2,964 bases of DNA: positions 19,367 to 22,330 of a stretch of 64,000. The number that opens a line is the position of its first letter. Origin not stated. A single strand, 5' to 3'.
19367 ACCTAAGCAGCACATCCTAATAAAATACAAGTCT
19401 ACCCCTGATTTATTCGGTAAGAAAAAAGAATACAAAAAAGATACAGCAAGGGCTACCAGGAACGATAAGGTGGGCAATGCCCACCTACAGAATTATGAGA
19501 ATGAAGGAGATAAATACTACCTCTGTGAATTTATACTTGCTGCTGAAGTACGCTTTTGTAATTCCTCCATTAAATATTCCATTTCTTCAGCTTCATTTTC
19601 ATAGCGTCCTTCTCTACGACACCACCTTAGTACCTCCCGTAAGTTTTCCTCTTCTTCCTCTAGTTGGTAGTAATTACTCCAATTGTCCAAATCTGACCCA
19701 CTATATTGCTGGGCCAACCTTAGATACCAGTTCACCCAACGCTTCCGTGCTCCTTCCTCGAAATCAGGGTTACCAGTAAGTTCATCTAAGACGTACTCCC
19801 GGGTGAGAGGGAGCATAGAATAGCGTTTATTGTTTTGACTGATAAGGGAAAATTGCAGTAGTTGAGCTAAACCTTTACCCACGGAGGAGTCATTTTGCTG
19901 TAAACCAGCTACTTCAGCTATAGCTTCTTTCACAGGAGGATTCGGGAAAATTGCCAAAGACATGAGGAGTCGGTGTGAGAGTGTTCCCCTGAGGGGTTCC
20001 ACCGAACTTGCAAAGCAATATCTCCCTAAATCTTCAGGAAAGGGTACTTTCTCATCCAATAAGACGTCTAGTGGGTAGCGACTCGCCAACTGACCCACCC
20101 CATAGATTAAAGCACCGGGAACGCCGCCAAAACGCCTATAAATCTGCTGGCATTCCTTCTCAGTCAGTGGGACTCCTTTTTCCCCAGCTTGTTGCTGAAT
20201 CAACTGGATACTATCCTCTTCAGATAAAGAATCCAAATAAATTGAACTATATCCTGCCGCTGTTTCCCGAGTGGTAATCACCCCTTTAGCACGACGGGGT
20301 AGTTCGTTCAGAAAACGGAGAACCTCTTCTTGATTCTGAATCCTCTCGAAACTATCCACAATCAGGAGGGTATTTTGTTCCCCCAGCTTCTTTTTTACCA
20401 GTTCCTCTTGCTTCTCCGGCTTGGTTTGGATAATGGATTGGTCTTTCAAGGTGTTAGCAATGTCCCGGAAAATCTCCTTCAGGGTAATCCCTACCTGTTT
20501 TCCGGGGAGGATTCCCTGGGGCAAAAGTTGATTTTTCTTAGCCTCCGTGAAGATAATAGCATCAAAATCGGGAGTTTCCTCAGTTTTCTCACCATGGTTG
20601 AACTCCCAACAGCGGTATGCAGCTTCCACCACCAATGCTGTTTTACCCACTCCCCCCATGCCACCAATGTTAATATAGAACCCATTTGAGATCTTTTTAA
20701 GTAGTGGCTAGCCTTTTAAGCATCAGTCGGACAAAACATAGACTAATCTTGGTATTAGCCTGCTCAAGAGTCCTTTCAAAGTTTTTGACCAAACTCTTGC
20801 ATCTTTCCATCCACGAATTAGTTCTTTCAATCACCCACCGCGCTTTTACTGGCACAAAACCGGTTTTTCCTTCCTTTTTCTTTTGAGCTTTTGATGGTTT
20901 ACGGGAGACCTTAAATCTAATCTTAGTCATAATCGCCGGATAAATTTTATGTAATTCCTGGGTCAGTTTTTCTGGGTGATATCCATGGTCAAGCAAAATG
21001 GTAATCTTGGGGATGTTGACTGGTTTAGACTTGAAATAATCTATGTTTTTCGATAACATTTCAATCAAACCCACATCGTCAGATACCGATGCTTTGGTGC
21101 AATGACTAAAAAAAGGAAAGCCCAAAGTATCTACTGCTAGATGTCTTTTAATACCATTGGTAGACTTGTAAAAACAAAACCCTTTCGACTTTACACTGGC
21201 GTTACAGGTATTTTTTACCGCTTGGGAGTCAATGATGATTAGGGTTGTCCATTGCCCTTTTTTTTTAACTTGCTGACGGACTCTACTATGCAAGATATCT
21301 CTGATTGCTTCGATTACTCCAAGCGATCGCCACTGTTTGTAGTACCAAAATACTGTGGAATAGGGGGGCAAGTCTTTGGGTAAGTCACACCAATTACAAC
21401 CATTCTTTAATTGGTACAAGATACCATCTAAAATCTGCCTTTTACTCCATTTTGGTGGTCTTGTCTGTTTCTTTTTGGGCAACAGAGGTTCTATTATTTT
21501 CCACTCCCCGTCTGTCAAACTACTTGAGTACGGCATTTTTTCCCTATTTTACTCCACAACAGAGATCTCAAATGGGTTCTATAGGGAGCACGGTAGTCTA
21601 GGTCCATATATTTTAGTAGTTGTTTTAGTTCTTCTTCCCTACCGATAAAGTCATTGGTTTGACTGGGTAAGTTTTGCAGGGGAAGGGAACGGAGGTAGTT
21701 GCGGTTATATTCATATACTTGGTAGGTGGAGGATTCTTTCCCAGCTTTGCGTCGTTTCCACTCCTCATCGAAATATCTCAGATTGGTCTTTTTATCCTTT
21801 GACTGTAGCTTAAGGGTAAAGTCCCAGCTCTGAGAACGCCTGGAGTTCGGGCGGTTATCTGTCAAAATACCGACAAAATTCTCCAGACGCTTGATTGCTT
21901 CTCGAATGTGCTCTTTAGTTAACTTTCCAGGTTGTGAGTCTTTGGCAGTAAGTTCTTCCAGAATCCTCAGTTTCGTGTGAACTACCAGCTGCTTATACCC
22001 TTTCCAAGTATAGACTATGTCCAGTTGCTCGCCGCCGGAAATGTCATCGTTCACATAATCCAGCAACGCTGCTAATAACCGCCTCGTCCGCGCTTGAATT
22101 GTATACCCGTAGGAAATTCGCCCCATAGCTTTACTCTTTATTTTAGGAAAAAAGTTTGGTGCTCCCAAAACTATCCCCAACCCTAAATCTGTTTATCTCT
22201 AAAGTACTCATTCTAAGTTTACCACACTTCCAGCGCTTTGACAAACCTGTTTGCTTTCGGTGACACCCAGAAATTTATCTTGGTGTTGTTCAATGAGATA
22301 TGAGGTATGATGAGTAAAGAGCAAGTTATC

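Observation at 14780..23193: Tandem duplicated STAND-NTPase plus small tail-anchored protein module, with both NTPase copies inactivated near the P-loop by different IS elements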

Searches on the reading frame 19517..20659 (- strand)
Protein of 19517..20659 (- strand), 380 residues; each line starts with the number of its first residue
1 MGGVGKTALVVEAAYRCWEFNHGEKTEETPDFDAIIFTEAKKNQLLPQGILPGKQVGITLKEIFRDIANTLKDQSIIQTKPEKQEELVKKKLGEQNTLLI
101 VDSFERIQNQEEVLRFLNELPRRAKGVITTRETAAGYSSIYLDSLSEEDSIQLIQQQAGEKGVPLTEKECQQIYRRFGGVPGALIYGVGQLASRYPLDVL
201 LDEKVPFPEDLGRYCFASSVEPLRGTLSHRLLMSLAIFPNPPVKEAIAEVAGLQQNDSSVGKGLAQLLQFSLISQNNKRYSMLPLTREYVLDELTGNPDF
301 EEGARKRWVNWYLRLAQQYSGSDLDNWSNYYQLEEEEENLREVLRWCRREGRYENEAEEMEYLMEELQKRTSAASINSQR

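Call 3: search_protein_families(library=pfam, proteins=[window:19517-20659:-], max_evalue=0.01)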
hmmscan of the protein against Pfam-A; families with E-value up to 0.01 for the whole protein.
window:19517-20659:- (380 aa): 2 families
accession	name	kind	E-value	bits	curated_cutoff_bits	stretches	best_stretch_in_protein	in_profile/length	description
PF00931.28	NB-ARC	-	8.5e-06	25.6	23.5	1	1-186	26-200/248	NB-ARC domain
PF18780.6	HNH_repeat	-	0.00018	22.3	26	1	146-184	2-48/54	Homing endonuclease associated repeat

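Call 4: search_protein_families(library=padloc, proteins=[window:19517-20659:-], max_evalue=0.01)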
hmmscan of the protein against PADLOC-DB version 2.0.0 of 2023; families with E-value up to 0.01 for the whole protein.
window:19517-20659:- (380 aa): 0 families

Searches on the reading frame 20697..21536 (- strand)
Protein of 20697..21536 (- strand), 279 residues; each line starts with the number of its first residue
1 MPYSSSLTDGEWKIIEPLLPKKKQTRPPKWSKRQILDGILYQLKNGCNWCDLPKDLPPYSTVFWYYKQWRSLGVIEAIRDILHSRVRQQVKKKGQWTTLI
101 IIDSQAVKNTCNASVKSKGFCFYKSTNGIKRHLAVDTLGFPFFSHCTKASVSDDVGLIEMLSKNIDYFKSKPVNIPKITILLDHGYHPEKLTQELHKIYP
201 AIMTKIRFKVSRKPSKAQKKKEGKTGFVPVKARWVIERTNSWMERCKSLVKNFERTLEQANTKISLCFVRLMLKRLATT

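Call 3: search_protein_families(library=pfam, proteins=[window:20697-21536:-], max_evalue=0.01)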
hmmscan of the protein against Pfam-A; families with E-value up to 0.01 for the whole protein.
window:20697-21536:- (279 aa): 3 families
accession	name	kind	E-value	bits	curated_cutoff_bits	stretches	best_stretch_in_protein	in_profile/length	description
PF13340.11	DUF4096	-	1.4e-25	89.7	34.3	1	7-78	1-75/76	Putative transposase of IS4/5 family (DUF4096)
PF01609.27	DDE_Tnp_1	-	2.1e-12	47.6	23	1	98-262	5-189/200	Transposase DDE domain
PF13586.12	DDE_Tnp_1_2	-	0.00027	21.8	29.2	1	218-274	30-86/86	Transposase DDE domain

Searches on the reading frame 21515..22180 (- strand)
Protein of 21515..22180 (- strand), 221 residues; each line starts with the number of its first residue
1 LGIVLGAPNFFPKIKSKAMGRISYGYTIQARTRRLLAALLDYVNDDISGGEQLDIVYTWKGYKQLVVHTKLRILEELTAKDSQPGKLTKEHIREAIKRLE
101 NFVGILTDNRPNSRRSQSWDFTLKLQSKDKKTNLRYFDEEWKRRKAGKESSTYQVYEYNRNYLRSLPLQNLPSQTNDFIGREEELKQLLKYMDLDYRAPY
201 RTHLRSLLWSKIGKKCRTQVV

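Call 3: search_protein_families(library=pfam, proteins=[window:21515-22180:-], max_evalue=0.01)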
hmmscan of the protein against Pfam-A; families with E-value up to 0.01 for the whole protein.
window:21515-22180:- (221 aa): 1 family
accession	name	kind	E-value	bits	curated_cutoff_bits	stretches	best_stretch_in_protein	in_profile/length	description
PF19959.4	EAD4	-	1.1e-34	120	27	1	26-143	2-123/123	Effector-associated domain 4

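Call 4: search_protein_families(library=padloc, proteins=[window:21515-22180:-], max_evalue=0.01)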
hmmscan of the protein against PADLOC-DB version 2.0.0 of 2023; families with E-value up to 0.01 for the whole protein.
window:21515-22180:- (221 aa): 0 families

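Call 33: search_protein_families(library=ncbifam, proteins=[window:21515-22180:-], max_evalue=1)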
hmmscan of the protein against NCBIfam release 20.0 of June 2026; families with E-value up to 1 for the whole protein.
window:21515-22180:- (221 aa): 1 family
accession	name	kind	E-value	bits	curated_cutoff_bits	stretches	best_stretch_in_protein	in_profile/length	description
NF003661.0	PRK05291.1-3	equivalog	0.21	10.9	380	1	29-106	356-431/448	tRNA uridine-5-carboxymethylaminomethyl(34) synthesis GTPase MnmE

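Call 57: predict_structure(alignment_id=A5)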
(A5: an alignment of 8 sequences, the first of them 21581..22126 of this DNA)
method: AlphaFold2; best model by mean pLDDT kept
length: 182 residues; sequences in the alignment: 8
mean_pLDDT: 73.2   pTM: 0.61
mean pLDDT of the five models: 73.2, 72.0, 71.7, 70.5, 68.1
residues with pLDDT >= 90: 39; 70-90: 74; 50-70: 29; < 50: 40
segments of 3 or more residues with pLDDT < 50: 1-3, 133-162, 176-182
pLDDT, mean of each block of 10 residues (from residue 1): 62 90 86 82 89 89 77 89 89 71 90 91 81 45 44 44 55 49 41
secondary structure, 60 per line:
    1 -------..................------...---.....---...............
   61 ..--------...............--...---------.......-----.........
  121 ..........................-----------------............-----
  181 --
elements in order: H8-25 E38-42 E46-52 H53-62 H71-85 E88-90 E100-106 H112-146 H164-175

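Call 62: fold_search(model_id=the predicted structure, library=pdb)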
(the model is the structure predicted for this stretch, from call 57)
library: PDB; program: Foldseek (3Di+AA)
matches with E <= 10: 309; with E <= 0.001: 0
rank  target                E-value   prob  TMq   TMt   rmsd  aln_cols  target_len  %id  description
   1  2qby_B                1.8e-01  0.51  0.28  0.16   7.3       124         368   14  Crystal structure of a heterodimer of Cdc6/Orc1 initiators bound to origin DNA (from S. solfataricus) (released 2007-09-11)
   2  9ha0_A                2.2e-01  0.54  0.26  0.39  10.4        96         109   16  Crystal structure of Cu(II)-bound LmrR_V15Bpy variant BVS (released 2025-03-05)
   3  9qbd_B                2.8e-01  0.54  0.29  0.43  10.5       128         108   12  Crystal structure of Brachyspira hampsonii PadR with Leu88 replaced by 3-aminotyrosine (released 2026-03-11)
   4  2rqq_MODEL_1_A        3.0e-01  0.38  0.29  0.42   7.3       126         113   14  Structure of C-terminal region of Cdt1 (released 2010-03-23)
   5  9qbd_A                3.3e-01  0.51  0.29  0.45  10.3       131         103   11  Crystal structure of Brachyspira hampsonii PadR with Leu88 replaced by 3-aminotyrosine (released 2026-03-11)
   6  6i8n_B                3.3e-01  0.44  0.26  0.38  10.5        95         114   14  Crystal structure of LmrR with V15 replaced by unnatural amino acid 4-amino-L-phenylalanine (released 2019-01-02)
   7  8yqt_C                3.3e-01  0.21  0.24  0.14  10.7       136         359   10  African swine fever virus RNA Polymerase-M1249L complex2 (released 2024-11-06)
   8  3f8f_B                3.8e-01  0.57  0.32  0.48  10.3       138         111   13  Crystal structure of multidrug binding transcriptional regulator LmrR complexed with Daunomycin (released 2008-12-30)
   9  7z3s                  3.8e-01  0.21  0.22  0.15   8.6       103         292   11  CRYSTAL STRUCTURE of PheF from Geobacillus stearothermophilus (released 2023-01-11)
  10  3r0a_A                4.2e-01  0.38  0.25  0.34   7.6        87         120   11  Possible transcriptional regulator from Methanosarcina mazei Go1 (gi 21227196) (released 2011-03-23)
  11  8yqu_C                5.4e-01  0.21  0.26  0.15  10.1       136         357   10  African swine fever virus RNA Polymerase-M1249L complex1 (released 2024-11-06)
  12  7z1o_O                6.1e-01  0.20  0.22  0.09  11.3       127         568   13  Structure of yeast RNA Polymerase III PTC + NTPs (released 2022-08-31)
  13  4zzd                  6.4e-01  0.44  0.31  0.50   8.7       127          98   14  CRYSTAL STRUCTURE OF MULTIDRUG RESISTANCE REGULATOR LMRR BOUND TO RIBOFLAVIN (released 2015-08-26)
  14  7jpq_E                6.4e-01  0.38  0.33  0.17   6.4       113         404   13  ORC-O2-5: Human Origin Recognition Complex (ORC) with subunits 2,3,4,5 (released 2020-09-02)
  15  9h88_A                6.4e-01  0.33  0.30  0.43  11.3       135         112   15  Crystal structure of LmrR variant V15aY-RNYW with Val15 replaced by 3-aminotyrosine and evolved as Friedel-Crafts alky (released 2025-04-30)
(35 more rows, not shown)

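Call 87: search_protein_families(library=phrogs, proteins=[window:21581-22126:-], max_evalue=0.01)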
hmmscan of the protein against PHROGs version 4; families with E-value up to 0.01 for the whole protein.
window:21581-22126:- (182 aa): 0 families

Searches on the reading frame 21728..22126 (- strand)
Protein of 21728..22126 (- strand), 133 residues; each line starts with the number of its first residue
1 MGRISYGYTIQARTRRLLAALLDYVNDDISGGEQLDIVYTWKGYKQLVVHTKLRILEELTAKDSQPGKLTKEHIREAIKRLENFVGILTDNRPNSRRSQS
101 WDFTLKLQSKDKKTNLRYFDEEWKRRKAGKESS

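Call 45: find_homologous_proteins(query=window:21728-22126:-, max_evalue=0.001)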
Query seq(133 aa) (133 aa): 2 proteins with E <= 0.001 among 15 candidates.
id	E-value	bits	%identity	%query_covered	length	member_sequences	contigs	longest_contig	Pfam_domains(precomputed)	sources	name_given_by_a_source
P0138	2.2e-49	185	71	100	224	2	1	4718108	PF19959.5,PF13191.13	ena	-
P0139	6.7e-26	109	67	62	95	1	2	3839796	PF19959.5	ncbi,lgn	-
